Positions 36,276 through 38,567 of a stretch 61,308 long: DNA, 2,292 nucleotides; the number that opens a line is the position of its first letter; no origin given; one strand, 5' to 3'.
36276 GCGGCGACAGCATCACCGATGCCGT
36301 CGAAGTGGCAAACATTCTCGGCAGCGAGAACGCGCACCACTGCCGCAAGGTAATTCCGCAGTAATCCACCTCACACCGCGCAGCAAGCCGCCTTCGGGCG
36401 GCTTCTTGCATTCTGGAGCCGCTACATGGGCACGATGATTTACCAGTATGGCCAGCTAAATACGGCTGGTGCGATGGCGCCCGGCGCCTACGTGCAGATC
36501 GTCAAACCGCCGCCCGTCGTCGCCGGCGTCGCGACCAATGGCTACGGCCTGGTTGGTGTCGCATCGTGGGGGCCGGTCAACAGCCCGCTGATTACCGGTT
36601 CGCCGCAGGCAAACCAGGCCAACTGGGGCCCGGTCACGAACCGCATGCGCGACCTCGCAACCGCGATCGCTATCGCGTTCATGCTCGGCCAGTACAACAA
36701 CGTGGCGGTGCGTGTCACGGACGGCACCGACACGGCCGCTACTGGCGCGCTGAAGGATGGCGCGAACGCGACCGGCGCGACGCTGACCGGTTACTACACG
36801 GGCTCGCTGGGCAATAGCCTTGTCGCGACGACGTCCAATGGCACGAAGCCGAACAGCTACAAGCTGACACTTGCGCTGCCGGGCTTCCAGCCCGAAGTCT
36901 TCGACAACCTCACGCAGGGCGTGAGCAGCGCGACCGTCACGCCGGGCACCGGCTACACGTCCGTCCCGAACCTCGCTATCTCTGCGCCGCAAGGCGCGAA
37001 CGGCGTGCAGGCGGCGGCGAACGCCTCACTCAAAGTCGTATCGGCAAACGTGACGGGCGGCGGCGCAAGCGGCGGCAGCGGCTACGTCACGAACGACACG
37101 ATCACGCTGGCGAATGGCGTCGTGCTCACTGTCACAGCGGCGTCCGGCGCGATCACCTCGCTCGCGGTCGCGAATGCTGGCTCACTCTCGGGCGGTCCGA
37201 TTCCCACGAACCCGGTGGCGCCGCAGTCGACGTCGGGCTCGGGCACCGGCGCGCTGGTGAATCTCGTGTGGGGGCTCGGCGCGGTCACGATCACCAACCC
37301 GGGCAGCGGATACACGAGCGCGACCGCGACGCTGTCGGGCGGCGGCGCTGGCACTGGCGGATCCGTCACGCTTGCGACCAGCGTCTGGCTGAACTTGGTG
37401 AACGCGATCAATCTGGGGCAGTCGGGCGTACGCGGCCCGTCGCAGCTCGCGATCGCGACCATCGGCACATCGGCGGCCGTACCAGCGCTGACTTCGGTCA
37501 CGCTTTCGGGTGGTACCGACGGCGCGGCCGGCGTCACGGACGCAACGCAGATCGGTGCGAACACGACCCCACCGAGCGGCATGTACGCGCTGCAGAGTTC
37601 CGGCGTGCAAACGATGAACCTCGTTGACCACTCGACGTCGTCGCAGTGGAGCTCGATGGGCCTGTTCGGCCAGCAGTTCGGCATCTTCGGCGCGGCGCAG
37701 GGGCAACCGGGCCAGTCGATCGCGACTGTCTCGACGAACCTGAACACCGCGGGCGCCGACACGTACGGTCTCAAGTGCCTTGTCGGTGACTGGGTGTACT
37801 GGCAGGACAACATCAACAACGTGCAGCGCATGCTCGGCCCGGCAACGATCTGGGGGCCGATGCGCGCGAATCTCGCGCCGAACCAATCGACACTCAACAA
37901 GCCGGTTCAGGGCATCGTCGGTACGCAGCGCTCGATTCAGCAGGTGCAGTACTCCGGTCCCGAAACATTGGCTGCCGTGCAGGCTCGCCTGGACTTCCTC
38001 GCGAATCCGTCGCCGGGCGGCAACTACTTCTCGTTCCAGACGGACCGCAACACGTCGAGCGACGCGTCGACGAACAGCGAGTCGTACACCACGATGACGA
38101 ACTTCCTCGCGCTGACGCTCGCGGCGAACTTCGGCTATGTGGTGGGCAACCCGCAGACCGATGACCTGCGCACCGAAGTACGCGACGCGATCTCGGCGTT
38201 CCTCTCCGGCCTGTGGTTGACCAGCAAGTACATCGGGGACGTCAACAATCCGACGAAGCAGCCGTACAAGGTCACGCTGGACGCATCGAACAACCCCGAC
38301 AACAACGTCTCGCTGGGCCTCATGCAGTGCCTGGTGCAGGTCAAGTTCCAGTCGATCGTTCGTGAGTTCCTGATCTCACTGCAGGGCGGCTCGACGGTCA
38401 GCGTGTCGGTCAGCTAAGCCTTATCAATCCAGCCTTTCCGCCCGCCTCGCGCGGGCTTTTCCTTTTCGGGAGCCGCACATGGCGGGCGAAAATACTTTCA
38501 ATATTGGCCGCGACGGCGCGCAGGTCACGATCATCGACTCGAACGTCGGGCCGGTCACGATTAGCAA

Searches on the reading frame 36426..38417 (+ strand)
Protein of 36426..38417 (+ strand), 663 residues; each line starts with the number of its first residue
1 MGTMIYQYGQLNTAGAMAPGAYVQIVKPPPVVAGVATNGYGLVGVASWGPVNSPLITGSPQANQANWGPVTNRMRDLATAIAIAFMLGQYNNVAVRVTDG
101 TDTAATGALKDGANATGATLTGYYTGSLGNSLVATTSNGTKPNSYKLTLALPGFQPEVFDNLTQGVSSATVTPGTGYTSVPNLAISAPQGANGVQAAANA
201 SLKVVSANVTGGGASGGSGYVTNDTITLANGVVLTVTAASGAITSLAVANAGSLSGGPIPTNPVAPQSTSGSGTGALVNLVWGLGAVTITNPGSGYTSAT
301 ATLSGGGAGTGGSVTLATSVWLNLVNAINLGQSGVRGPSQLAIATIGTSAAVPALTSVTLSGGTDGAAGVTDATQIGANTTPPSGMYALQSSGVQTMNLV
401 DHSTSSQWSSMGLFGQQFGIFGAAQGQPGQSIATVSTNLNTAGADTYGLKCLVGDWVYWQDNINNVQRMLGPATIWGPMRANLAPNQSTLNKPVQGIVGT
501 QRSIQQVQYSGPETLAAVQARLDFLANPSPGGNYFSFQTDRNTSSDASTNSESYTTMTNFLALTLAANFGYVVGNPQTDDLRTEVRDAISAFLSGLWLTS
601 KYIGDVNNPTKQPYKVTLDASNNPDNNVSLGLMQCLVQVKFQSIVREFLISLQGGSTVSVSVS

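Call 18: search_protein_families(library=phrogs, proteins=[window:36426-38417:+], max_evalue=0.001)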
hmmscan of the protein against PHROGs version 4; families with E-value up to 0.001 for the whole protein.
window:36426-38417:+ (663 aa): 1 family
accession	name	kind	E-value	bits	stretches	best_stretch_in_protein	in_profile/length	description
phrog_23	-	tail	3.3e-22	79.9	1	5-632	11-440/496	tail sheath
